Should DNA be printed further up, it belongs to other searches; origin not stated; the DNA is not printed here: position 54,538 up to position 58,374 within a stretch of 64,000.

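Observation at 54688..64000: Tandem array of at least three giant paralogous genes of unknown function, with a constant head, a mosaic body, and a promoter for each copy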

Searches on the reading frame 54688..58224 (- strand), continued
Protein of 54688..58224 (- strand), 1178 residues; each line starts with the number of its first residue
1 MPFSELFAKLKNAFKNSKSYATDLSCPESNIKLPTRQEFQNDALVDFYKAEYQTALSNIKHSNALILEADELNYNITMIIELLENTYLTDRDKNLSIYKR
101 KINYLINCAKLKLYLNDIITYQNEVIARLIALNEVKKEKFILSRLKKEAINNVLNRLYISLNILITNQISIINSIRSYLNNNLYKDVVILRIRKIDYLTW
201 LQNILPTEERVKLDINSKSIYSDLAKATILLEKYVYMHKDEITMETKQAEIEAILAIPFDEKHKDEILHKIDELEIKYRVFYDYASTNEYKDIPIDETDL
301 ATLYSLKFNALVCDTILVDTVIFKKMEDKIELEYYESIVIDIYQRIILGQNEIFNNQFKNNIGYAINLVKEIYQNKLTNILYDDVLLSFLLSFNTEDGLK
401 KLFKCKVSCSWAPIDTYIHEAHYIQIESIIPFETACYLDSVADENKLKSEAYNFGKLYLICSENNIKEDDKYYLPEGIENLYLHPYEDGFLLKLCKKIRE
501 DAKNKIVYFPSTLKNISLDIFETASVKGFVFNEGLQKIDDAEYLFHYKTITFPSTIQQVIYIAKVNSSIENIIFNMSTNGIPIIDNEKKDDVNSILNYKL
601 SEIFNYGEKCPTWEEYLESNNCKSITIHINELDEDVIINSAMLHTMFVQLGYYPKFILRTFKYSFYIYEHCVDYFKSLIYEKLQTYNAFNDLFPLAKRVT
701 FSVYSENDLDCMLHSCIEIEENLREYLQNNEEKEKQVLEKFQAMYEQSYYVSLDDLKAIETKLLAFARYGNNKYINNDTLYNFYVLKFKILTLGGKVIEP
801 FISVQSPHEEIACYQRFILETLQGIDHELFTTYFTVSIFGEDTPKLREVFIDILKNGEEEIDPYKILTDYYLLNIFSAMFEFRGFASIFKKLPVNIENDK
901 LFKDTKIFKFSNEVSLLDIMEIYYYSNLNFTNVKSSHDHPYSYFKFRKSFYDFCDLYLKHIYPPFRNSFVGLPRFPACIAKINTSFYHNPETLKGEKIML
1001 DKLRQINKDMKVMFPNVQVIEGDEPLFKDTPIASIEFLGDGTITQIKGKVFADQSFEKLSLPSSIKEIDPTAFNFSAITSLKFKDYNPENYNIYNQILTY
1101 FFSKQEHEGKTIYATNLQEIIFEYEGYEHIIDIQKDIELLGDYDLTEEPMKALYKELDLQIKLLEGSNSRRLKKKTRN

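Call 87: find_related_loci(query=A1, collection=metagenome_contigs, flank=10000)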
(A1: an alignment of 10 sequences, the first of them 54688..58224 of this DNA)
Query A1 (1178 aa) in metagenome_contigs; peptide patterns used: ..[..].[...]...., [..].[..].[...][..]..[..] (x = any residue, [..] = any of these).
397 stretches matched a pattern; 2 encode a relative of the query (tblastn E <= 1e-3); 2 distinct loci.
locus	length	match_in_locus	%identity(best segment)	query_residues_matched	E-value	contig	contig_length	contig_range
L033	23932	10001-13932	29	31-575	4e-32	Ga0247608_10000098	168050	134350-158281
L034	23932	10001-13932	29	31-575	4e-32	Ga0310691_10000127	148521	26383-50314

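Call 89: search_protein_families(library=pfam, proteins=[L033:2-1084:+, L033:1080-3599:+, L033:4259-6472:+, L033:6456-8537:+, L033:8804-9754:+, L033:12200-13189:+, L033:15678-16865:+, L033:17566-18918:+, L033:18918-21107:+, L033:21103-22050:+], max_evalue=0.001)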
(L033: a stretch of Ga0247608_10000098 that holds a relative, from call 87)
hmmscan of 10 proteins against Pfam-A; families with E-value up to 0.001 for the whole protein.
L033:2-1084:+ (361 aa): 0 families

L033:1080-3599:+ (840 aa): 1 family
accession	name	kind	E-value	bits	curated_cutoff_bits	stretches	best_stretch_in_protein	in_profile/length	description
PF04399.18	Glutaredoxin2_C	-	1.2e-05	25.6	32.8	0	648-668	95-115/130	Glutaredoxin 2, C terminal domain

L033:4259-6472:+ (738 aa): 2 families
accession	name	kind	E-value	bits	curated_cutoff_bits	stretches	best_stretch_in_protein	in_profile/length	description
PF13306.12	LRR_5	-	1.4e-30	106.3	27.7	4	445-556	2-116/127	BspA type Leucine rich repeat region (6 copies)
PF08655.15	DASH_Ask1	-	1.7e-05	25.1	20.7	0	442-467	11-36/64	DASH complex subunit Ask1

L033:6456-8537:+ (694 aa): 1 family
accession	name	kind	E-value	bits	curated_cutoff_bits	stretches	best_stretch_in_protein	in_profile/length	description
PF13306.12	LRR_5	-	6.9e-18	65.2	27.7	3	426-543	6-126/127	BspA type Leucine rich repeat region (6 copies)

L033:8804-9754:+ (317 aa): 0 families

L033:12200-13189:+ (330 aa): 0 families

L033:15678-16865:+ (396 aa): 0 families

L033:17566-18918:+ (451 aa): 0 families

L033:18918-21107:+ (730 aa): 2 families
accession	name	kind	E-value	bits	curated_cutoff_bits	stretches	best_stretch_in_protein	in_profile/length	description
PF00004.35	AAA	-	7.5e-08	33.3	21.2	1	453-581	2-119/131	ATPase family associated with various cellular activities (AAA)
PF07728.20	AAA_5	-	4.4e-06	27.2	22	1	454-580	4-131/139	AAA domain (dynein-related subfamily)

L033:21103-22050:+ (316 aa): 1 family
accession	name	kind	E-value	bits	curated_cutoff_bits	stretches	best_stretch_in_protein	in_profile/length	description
PF23822.1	DUF7192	-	2.9e-20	73.2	27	1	26-266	9-255/281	Domain of unknown function (DUF7192)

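Call 102: search_protein_families(library=pfam, proteins=[L028:13419-13787:+], max_evalue=1)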
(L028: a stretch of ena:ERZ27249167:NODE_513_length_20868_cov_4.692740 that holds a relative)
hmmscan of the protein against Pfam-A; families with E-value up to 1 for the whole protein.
L028:13419-13787:+ (122 aa): 1 family
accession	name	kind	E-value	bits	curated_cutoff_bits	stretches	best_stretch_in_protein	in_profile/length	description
PF14181.11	YqfQ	-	0.00039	21.1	27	1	41-84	50-93/166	YqfQ-like protein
